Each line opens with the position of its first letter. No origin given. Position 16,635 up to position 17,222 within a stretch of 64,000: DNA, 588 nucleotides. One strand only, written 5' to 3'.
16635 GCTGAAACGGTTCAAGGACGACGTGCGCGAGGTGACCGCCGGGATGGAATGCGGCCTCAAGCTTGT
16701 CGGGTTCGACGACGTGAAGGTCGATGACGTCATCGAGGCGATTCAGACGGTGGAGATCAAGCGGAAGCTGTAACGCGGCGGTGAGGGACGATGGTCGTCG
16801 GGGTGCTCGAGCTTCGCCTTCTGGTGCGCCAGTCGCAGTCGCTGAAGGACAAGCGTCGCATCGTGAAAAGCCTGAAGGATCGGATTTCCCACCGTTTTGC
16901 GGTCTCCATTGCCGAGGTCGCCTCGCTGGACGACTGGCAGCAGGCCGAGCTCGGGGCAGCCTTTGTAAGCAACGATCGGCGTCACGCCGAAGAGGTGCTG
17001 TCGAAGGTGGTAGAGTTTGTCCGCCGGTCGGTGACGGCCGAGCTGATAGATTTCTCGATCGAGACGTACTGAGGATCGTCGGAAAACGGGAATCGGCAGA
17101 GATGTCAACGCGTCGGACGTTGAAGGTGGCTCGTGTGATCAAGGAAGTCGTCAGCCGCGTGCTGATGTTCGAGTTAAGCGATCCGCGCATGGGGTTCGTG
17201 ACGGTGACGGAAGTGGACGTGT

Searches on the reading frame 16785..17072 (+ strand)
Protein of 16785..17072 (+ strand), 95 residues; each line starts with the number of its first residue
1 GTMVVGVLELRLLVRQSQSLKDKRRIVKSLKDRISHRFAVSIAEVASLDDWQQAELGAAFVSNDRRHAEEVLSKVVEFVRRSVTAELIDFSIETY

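Call 29: search_protein_families(library=pfam, proteins=[window:16785-17072:+], max_evalue=0.01)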
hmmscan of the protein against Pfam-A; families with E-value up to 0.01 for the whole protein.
window:16785-17072:+ (95 aa): 1 family
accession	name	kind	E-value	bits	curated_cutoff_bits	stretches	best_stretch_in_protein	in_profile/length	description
PF04456.17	DUF503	-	1.8e-30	105.1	22.4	1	5-91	1-87/88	Protein of unknown function (DUF503)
